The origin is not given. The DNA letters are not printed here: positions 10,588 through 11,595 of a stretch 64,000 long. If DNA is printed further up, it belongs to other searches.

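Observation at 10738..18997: Island cargo: an uncharacterised kinase/aldolase catabolic cluster with an OYE-type flavoenzyme, an SDR and a GntR regulator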

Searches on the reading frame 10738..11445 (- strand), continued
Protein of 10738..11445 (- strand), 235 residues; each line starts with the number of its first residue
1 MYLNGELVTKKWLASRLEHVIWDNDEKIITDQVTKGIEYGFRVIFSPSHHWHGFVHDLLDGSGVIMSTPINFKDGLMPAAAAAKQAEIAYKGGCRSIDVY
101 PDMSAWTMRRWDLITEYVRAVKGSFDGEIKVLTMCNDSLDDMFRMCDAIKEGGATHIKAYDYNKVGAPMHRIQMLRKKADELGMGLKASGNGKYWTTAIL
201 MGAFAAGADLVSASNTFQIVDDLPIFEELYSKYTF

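Call 24: find_related_loci(query=A1, collection=genome_contigs, flank=10000)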
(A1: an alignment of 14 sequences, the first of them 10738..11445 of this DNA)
Query A1 (235 aa) in genome_contigs; peptide patterns used: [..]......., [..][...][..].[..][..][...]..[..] (x = any residue, [..] = any of these).
165 stretches matched a pattern; 8 encode a relative of the query (tblastn E <= 1e-3); 7 distinct loci.
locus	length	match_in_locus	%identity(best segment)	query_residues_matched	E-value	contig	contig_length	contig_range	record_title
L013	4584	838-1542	91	1-235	2e-146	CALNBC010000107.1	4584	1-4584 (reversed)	MAG TPA_asm: uncultured Clostridia bacterium isolate SRR1561994_bin.85_CONCOCT_v1.1_MAG genome assembly, contig: ERZ7240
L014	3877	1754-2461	75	1-235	1e-121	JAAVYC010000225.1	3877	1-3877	MAG: Lachnospiraceae bacterium isolate ABMPRH_280_0 k141_1429983, whole genome shotgun sequence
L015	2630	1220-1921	66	1-234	3e-111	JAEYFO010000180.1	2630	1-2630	MAG: Bacillota bacterium isolate OH_HFB_25 k127_1968149, whole genome shotgun sequence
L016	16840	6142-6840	65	1-233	1e-106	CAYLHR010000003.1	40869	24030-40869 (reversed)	MAG TPA_asm: uncultured Lachnospiraceae bacterium isolate SRP278969_co2_277 genome assembly, contig: NODE_621_length_408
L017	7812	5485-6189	66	1-235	3e-106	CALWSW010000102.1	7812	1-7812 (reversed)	MAG: uncultured Christensenellaceae bacterium isolate BRZ_EG__bin18 genome assembly, contig: BRZ_EG__NODE_13051_length_7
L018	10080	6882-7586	64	1-235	4e-104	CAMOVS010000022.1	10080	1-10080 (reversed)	MAG: uncultured Lachnospiraceae bacterium isolate SRR873600_bin.15_metaWRAP_v1.3_MAG genome assembly, contig: NODE_15345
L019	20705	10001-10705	88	1-235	1e-135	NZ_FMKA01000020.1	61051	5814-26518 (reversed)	Anaerobium acetethylicum strain GluBS11, whole genome shotgun sequence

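Call 26: search_protein_families(library=pfam, proteins=[L001:7032-8099:+, L006:2396-3361:+, L001:4994-5830:-, L004:6361-7731:+, L005:1756-4026:-], max_evalue=0.001)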
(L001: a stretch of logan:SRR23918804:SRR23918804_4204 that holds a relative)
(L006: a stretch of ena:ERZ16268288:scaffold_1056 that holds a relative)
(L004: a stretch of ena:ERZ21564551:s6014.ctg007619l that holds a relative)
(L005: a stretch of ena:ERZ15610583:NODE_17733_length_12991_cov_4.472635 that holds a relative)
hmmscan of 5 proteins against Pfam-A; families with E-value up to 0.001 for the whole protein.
L001:7032-8099:+ (355 aa): 0 families

L006:2396-3361:+ (321 aa): 1 family
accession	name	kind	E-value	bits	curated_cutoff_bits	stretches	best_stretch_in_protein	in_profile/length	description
PF05598.16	DUF772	-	0.00077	19.9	23.1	0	62-122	2-64/74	Transposase domain (DUF772)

L001:4994-5830:- (278 aa): 3 families
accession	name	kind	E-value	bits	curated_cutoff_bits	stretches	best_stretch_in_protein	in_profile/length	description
PF08282.18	Hydrolase_3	-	4.6e-39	135.1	20.9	1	15-263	1-248/255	haloacid dehalogenase-like hydrolase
PF05116.19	S6PP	-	2.3e-06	27.8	20.3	0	198-249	161-212/247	Sucrose-6F-phosphate phosphohydrolase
PF00702.32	Hydrolase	-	8.9e-05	23.4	26.4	0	205-238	162-191/191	haloacid dehalogenase-like hydrolase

L004:6361-7731:+ (456 aa): 2 families
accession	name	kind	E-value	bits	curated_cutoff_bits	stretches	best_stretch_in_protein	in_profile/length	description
PF00890.30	FAD_binding_2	-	1.4e-30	107.3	20.4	1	33-426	61-407/414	FAD binding domain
PF01266.30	DAO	-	3.8e-05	23.8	27.9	1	100-161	150-207/353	FAD dependent oxidoreductase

L005:1756-4026:- (756 aa): 7 families
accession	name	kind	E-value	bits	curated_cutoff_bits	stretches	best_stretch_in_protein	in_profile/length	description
PF00890.30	FAD_binding_2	-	2.2e-64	218.7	20.4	2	359-737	58-414/414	FAD binding domain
PF04205.19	FMN_bind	-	1e-22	81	22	2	61-132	1-76/77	FMN-binding domain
PF03486.20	HI0933_like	-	2.6e-09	37.3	50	1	257-303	2-49/244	HI0933-like protein Rossmann domain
PF01946.23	Thi4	-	3.4e-08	33.5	26.2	1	254-311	16-74/235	Thi4 family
PF12831.13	FAD_oxidored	-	3.5e-08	33.6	27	1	257-316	1-54/416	FAD dependent oxidoreductase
PF01266.30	DAO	-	9.2e-06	25.8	27.9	1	257-493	1-208/353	FAD dependent oxidoreductase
PF07992.20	Pyr_redox_2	-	1.5e-05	25.1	26.1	1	257-345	2-89/291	Pyridine nucleotide-disulphide oxidoreductase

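Call 30: search_protein_families(library=pfam, proteins=[L019:5364-6155:-, L019:11265-13268:-, L019:13287-15563:-, L019:15580-16437:-, L019:16439-17422:-, L019:17410-18762:-, L019:18847-19581:-, L019:19649-20704:-, L017:103-1323:+, L017:1345-2316:+], max_evalue=0.0001)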
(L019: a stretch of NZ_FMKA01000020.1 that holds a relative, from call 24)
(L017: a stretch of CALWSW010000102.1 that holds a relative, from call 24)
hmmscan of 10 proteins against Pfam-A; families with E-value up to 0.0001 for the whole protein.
L019:5364-6155:- (263 aa): 4 families
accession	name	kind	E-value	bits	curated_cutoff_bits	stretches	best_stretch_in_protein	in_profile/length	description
PF13419.12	HAD_2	-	9.1e-38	130.6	23.8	1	53-234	2-178/178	Haloacid dehalogenase-like hydrolase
PF00702.32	Hydrolase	-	1e-24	88.4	26.4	1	49-226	1-189/191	haloacid dehalogenase-like hydrolase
PF13242.12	Hydrolase_like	-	1.9e-08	34.5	22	1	190-254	3-70/75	HAD-hyrolase-like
PF12710.13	HAD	-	2.6e-08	35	27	1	53-221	2-185/189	haloacid dehalogenase-like hydrolase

L019:11265-13268:- (667 aa): 3 families
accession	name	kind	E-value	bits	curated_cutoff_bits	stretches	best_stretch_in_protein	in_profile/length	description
PF01055.32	Glyco_hydro_31_2nd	-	6.1e-80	269.4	23.5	1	232-566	2-325/328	Glycosyl hydrolases family 31 TIM-barrel domain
PF21365.3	Glyco_hydro_31_3rd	-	2.7e-27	95.5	24.4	1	577-662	1-85/87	Glycosyl hydrolase family 31 C-terminal domain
PF13802.12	Gal_mutarotas_2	-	6.1e-06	27.1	27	1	29-186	11-179/184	Glycosyl hydrolase 31 N-terminal galactose mutarotase-like domain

L019:13287-15563:- (758 aa): 3 families
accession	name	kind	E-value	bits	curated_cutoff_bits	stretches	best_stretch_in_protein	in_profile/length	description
PF01055.32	Glyco_hydro_31_2nd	-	2.3e-98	330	23.5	1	261-576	1-327/328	Glycosyl hydrolases family 31 TIM-barrel domain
PF13802.12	Gal_mutarotas_2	-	1e-30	107.8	27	1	55-217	2-182/184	Glycosyl hydrolase 31 N-terminal galactose mutarotase-like domain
PF21365.3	Glyco_hydro_31_3rd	-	7.5e-28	97.3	24.4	1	585-670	1-87/87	Glycosyl hydrolase family 31 C-terminal domain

L019:15580-16437:- (285 aa): 1 family
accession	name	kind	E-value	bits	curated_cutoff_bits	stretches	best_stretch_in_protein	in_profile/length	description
PF00528.27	BPD_transp_1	-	2.4e-17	63.7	26.4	1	97-275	1-179/184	Binding-protein-dependent transport system inner membrane component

L019:16439-17422:- (327 aa): 1 family
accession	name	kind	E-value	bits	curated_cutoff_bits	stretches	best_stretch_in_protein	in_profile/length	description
PF00528.27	BPD_transp_1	-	8.2e-20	71.7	26.4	1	119-315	3-173/184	Binding-protein-dependent transport system inner membrane component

L019:17410-18762:- (450 aa): 2 families
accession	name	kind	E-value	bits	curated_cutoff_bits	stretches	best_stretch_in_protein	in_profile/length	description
PF13416.11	SBP_bac_8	-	5.6e-47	161.3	27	1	92-381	1-267/279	Bacterial extracellular solute-binding protein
PF01547.30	SBP_bac_1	-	2.5e-39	136.5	26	1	89-362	6-305/307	Bacterial extracellular solute-binding protein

L019:18847-19581:- (244 aa): 3 families
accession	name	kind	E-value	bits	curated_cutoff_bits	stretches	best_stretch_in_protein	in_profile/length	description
PF00072.30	Response_reg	-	7.2e-24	84.5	30.2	1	3-113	1-108/111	Response regulator receiver domain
PF12833.13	HTH_18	-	6.6e-16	58.8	33.6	1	163-241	1-79/80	Helix-turn-helix domain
PF00165.29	HTH_AraC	-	9.7e-07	29.2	26.6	0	214-241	16-42/42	Bacterial regulatory helix-turn-helix proteins, AraC family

L019:19649-20704:- (351 aa): 2 families
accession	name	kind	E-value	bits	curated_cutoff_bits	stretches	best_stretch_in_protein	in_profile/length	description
PF06580.19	His_kinase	-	1.9e-17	63.7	25.2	1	144-221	1-79/81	Histidine kinase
PF02518.31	HATPase_c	-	6.5e-11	43.1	26.4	1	242-348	9-109/111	Histidine kinase-, DNA gyrase B-, and HSP90-like ATPase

L017:103-1323:+ (406 aa): 0 families

L017:1345-2316:+ (323 aa): 0 families

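Call 31: search_protein_families(library=pfam, proteins=[L018:137-937:+, L018:1057-2154:+, L018:2519-3367:+, L018:3495-4439:+, L018:4683-5603:+, L018:5753-6409:-, L017:7219-7806:-, L004:5707-6255:+], max_evalue=0.0001)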
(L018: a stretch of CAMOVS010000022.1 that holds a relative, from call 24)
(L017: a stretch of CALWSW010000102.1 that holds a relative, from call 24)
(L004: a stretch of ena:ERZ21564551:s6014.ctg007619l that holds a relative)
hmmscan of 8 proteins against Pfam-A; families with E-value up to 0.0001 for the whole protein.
L018:137-937:+ (266 aa): 3 families
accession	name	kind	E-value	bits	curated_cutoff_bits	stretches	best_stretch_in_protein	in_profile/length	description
PF08282.18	Hydrolase_3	-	2.7e-47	162.1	20.9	1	5-258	1-255/255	haloacid dehalogenase-like hydrolase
PF05116.19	S6PP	-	6.4e-11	42.7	20.3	1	178-237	154-214/247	Sucrose-6F-phosphate phosphohydrolase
PF00702.32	Hydrolase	-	2.1e-07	32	26.4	1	2-221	1-187/191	haloacid dehalogenase-like hydrolase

L018:1057-2154:+ (365 aa): 3 families
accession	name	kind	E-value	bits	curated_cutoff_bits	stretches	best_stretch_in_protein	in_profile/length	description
PF00465.25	Fe-ADH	-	1e-49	168.8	31.3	1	6-171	1-167/168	Iron-containing alcohol dehydrogenase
PF25137.1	ADH_Fe_C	-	1.6e-20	74.1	27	1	184-361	2-193/194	Fe-containing alcohol dehydrogenase family, C-terminal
PF13685.12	Fe-ADH_2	-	2.1e-08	34.7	28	1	27-109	19-98/149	Iron-containing alcohol dehydrogenase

L018:2519-3367:+ (282 aa): 1 family
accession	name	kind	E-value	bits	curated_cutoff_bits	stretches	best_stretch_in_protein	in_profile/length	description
PF01116.26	F_bP_aldolase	-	6.4e-76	255.9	25.5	1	6-275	3-273/277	Fructose-bisphosphate aldolase class-II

L018:3495-4439:+ (314 aa): 1 family
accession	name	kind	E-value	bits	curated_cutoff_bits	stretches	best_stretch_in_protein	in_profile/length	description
PF02811.25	PHP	-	3.2e-10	41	26.4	1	8-90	1-77/164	PHP domain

L018:4683-5603:+ (306 aa): 1 family
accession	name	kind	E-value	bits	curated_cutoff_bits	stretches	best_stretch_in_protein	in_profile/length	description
PF01937.24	ARMT1-like_dom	-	1e-52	179.7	25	1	16-285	3-303/311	Damage-control phosphatase ARMT1-like domain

L018:5753-6409:- (218 aa): 5 families
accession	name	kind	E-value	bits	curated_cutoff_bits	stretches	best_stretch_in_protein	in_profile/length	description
PF13419.12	HAD_2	-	1.5e-38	133.1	23.8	1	7-187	1-177/178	Haloacid dehalogenase-like hydrolase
PF00702.32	Hydrolase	-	8.8e-25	88.7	26.4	1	5-182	2-191/191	haloacid dehalogenase-like hydrolase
PF12710.13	HAD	-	8.2e-10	39.9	27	1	7-179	1-189/189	haloacid dehalogenase-like hydrolase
PF13242.12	Hydrolase_like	-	6.6e-08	32.8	22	1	144-200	3-60/75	HAD-hyrolase-like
PF13344.12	Hydrolase_6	-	8.4e-06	26.2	27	0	86-124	12-50/101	Haloacid dehalogenase-like hydrolase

L017:7219-7806:- (195 aa): 0 families

L004:5707-6255:+ (182 aa): 1 family
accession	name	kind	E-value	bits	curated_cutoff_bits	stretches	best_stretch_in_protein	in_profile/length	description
PF04205.19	FMN_bind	-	1.1e-12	48.8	22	1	73-141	4-76/77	FMN-binding domain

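Call 42: list_cluster_members(proteins=[window:10738-11445:-, window:12006-12743:+, window:13120-15039:-, window:16388-17947:+, window:18212-18997:+, window:863-2428:+, window:2552-3703:+, window:5406-7847:+, window:8273-9223:-])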
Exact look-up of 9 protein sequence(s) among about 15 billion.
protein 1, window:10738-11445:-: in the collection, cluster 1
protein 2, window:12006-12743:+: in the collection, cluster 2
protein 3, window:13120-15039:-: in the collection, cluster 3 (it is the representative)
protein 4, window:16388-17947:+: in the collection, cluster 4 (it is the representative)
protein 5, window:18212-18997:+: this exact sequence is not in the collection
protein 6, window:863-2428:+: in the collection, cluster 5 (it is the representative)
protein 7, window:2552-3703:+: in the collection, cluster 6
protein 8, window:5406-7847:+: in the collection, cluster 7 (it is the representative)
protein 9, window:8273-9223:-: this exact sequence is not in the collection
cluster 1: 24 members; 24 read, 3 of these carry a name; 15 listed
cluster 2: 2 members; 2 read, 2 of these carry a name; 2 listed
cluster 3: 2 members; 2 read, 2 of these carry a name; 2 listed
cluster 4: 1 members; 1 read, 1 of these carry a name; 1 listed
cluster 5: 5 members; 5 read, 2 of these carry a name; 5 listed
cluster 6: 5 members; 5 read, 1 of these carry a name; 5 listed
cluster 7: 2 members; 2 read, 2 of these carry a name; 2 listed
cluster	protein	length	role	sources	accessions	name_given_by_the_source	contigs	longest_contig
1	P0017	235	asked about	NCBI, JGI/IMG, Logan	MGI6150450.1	MAG: hypothetical protein ACOYIR_00630 [Christensenellales bacterium] | deoxyribose-phosphate aldolase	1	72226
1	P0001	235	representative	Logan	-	-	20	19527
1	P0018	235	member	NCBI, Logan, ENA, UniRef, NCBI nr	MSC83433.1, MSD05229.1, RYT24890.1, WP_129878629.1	hypothetical protein EAI89_03470 [Eubacterium sp. am_0171] | hypothetical protein n=1 Tax=unclassified Eubacterium (in: firmicutes) TaxID=2624479 ... | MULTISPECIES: hypothetical protein [unclassified Eubacterium (in: firmicutes)]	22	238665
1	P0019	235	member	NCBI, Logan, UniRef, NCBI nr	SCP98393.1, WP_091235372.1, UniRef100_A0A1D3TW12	beta/alpha barrel domain-containing protein [Anaerobium acetethylicum] | Deoxyribose-phosphate aldolase n=1 Tax=Anaerobium acetethylicum TaxID=1619234 ... | hypothetical protein [Anaerobium acetethylicum]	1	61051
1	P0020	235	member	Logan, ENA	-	-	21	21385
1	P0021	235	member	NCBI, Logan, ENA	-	-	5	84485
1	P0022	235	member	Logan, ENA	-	-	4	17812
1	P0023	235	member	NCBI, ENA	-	-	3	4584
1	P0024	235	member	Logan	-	-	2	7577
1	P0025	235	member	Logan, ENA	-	-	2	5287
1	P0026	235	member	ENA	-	-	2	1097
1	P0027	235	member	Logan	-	-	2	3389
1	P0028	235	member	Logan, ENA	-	-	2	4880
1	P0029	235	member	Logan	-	-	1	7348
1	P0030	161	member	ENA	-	-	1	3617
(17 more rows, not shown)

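Call 43: find_encoding_contigs(protein=P0018, flank=10000, max_places=3)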
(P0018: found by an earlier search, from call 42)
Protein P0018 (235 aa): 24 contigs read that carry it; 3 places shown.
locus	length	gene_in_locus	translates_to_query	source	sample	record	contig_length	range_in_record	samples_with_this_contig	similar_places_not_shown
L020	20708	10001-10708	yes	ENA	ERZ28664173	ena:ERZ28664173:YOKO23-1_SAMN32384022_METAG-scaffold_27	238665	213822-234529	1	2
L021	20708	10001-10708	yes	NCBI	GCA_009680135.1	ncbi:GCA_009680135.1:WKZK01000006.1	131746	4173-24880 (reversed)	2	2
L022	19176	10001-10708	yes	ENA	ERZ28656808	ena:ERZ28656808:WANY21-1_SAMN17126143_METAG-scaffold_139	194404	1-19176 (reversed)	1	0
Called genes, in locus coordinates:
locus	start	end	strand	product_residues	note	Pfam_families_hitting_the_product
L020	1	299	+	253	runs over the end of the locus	PF00005:ABC_tran, PF13304:AAA_21 (faint)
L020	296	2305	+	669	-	PF02687:FtsX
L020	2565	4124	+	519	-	PF02518:HATPase_c (faint)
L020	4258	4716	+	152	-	PF00072:Response_reg, PF00196:GerE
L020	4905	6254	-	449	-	PF03023:MurJ, PF01554:MatE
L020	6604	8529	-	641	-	PF00724:Oxidored_FMN, PF07992:Pyr_redox_2 (weak), PF03486:HI0933_like (weak), PF07992:Pyr_redox_2, PF00890:FAD_binding_2 (weak), PF12831:FAD_oxidored, PF13738:Pyr_redox_3, PF00070:Pyr_redox, +5 more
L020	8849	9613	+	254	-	PF00106:adh_short, PF08659:KR, PF13561:adh_short_C2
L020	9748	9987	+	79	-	-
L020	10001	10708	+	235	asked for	-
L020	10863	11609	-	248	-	PF00392:GntR, PF07702:UTRA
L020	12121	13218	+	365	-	PF25928:DUF7973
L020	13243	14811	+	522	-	PF00370:FGGY_N, PF02782:FGGY_C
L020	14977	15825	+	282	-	PF00456:Transketolase_N, PF13292:DXP_synthase_N (faint), PF00676:E1_dh, PF09364:XFP_N (weak)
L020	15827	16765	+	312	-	PF02779:Transket_pyr, PF02780:Transketolase_C, PF17147:PFOR_II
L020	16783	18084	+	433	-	PF00923:TAL_FSA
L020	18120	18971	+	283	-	PF01116:F_bP_aldolase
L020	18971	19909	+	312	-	PF02811:PHP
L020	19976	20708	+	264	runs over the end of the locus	PF00702:Hydrolase, PF08282:Hydrolase_3, PF05116:S6PP (weak)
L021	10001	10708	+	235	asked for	-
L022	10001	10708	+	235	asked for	-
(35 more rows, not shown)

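Call 44: find_encoding_contigs(protein=P0021, flank=10000, max_places=2)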
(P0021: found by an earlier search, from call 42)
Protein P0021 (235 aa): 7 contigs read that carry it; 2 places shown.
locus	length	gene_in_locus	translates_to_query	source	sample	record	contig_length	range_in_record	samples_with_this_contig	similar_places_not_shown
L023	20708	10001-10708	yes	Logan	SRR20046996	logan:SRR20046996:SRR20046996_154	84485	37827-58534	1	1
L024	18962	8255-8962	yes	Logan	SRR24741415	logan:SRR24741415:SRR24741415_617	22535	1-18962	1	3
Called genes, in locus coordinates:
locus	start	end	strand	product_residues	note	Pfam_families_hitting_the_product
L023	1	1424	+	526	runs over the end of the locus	PF01301:Glyco_hydro_35 (weak), PF02449:Glyco_hydro_42 (weak), PF18120:DUF5597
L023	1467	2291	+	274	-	PF00106:adh_short, PF08659:KR, PF13561:adh_short_C2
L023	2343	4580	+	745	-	PF22666:Glyco_hydro_2_N2 (weak), PF00703:Glyco_hydro_2, PF02836:Glyco_hydro_2_C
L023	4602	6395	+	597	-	PF04616:Glyco_hydro_43, PF00754:F5_F8_type_C, PF22633:F5_F8_type_C_2 (weak)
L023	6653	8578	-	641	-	PF00724:Oxidored_FMN, PF01262:AlaDh_PNT_C (weak), PF03486:HI0933_like (weak), PF07992:Pyr_redox_2, PF00890:FAD_binding_2 (weak), PF12831:FAD_oxidored, PF13738:Pyr_redox_3, PF00070:Pyr_redox, +4 more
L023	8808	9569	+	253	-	PF00106:adh_short, PF08659:KR, PF13561:adh_short_C2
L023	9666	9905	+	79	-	-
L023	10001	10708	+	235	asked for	-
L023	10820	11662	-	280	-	PF00702:Hydrolase (faint), PF08282:Hydrolase_3, PF05116:S6PP (weak)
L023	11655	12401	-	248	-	PF00392:GntR, PF07702:UTRA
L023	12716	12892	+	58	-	-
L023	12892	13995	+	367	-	PF25928:DUF7973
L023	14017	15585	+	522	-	PF00370:FGGY_N, PF02782:FGGY_C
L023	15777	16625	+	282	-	PF00456:Transketolase_N, PF13292:DXP_synthase_N (faint), PF00676:E1_dh, PF09364:XFP_N (weak)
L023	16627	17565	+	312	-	PF02779:Transket_pyr, PF02780:Transketolase_C, PF17147:PFOR_II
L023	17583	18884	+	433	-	PF00923:TAL_FSA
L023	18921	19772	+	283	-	PF01116:F_bP_aldolase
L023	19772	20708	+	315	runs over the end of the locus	PF02811:PHP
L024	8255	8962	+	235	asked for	-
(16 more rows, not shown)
